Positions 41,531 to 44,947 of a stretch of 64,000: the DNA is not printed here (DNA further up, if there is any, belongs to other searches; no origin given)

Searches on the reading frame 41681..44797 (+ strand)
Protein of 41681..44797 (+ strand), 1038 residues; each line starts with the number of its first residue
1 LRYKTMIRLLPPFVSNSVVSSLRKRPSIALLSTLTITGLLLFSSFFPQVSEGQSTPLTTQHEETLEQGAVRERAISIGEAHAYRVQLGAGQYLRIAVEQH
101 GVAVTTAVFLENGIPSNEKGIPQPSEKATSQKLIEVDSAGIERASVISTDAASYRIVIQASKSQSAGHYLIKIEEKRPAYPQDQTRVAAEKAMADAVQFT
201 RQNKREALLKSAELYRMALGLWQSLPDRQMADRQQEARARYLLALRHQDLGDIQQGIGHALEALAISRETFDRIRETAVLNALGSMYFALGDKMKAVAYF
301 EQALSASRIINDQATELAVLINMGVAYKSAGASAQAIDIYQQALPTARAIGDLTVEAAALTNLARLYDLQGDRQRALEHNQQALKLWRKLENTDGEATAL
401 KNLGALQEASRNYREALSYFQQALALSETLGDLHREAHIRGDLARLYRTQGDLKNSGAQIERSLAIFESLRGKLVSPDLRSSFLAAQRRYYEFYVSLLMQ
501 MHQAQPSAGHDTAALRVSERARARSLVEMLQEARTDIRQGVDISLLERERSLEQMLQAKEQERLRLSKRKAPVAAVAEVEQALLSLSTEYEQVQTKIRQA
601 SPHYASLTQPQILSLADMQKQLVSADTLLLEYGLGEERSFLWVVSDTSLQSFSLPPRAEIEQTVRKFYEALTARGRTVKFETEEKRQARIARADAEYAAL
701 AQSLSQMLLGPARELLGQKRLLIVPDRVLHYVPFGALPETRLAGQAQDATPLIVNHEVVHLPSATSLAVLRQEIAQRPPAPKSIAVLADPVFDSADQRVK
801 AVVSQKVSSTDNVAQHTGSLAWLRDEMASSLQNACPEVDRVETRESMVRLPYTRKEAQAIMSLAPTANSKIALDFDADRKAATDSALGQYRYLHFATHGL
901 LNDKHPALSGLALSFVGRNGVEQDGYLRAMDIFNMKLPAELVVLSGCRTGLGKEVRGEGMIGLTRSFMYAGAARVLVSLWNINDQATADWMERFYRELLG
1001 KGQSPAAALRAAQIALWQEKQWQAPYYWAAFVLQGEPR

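Call 11: search_protein_families(library=pfam, proteins=[window:41681-44797:+], max_evalue=0.001)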
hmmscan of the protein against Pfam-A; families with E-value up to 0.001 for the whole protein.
window:41681-44797:+ (1038 aa): 8 families
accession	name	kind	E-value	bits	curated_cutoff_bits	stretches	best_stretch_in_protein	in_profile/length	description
PF12770.12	CHAT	-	2.9e-70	237.4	24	1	699-1036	2-289/289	CHAT domain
PF13424.12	TPR_12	-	9.2e-41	138.4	30.1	5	357-428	3-76/77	Tetratricopeptide repeat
PF00515.34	TPR_1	-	2.7e-18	65.4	27.8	2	397-428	1-32/34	Tetratricopeptide repeat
PF13374.12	TPR_10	-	1.4e-16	60.3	27.5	1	357-393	2-38/42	Tetratricopeptide repeat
PF13176.12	TPR_7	-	1.6e-15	56.2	27.9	1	399-432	1-34/36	Tetratricopeptide repeat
PF07719.23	TPR_2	-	3.4e-14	52.2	27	1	397-428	1-32/34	Tetratricopeptide repeat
PF13181.12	TPR_8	-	2.7e-11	43.1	25.7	0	279-307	3-31/34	Tetratricopeptide repeat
PF17874.7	TPR_MalT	-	8.2e-09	35.6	45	2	352-468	35-153/336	MalT-like TPR region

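Call 80: search_protein_families(library=padloc, proteins=[window:41681-44797:+], max_evalue=0.001)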
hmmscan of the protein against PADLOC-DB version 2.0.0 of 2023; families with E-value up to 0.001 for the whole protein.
window:41681-44797:+ (1038 aa): 1 family
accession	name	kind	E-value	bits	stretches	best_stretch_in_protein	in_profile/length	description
PDLC01169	TPR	-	1.4e-25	88.2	2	354-470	106-221/252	TPR repeats containing protein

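Call 81: search_protein_families(library=ncbifam, proteins=[window:41681-44797:+], max_evalue=0.001)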
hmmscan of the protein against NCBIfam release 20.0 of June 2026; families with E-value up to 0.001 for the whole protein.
window:41681-44797:+ (1038 aa): 10 families
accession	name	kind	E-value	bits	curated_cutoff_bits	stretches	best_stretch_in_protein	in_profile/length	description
NF041717.1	HaaA_phane_TPR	equivalog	1.3e-22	79.8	1125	1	228-470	623-865/882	cyclophane-containing RiPP biosynthesis TPR protein HaaT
NF053617.1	SARPRegAfsRStmc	equivalog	7.3e-14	50.7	1430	2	228-352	727-851/986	SARP-family global regulator AfsR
NF002725.1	PRK02603.1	equivalog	6.7e-12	45.7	143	1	311-389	66-138/173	photosystem I assembly protein Ycf3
NF053520.1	HK_Porph_FimS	equivalog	9e-11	40.7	600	1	277-456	84-263/618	sensor histidine kinase FimS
NF053720.1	NsdA_fam_reg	subfamily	1.3e-10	41.4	75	1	283-471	207-402/432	NsdA family TPR-like regulatory protein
NF053779.1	BT3442_fam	equivalog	2.7e-07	29.7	940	1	282-426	107-251/563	BT3442 family protein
NF040959.1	MamA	equivalog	1.3e-06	28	200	1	284-436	44-178/204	magnetosome protein MamA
NF058541.1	SusR_regulator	equivalog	7.8e-06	25.3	480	0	196-314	162-278/515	SusR family glycan utilization regulator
NF047558.1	TPR_END_plus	domain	9.3e-05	22.3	32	0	360-386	2-28/56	TPR end-of-group domain-containing protein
NF047507.1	TPR_BatC_Lepto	exception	0.00012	21.6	175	0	249-306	70-125/214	TPR repeat-containing protein BatC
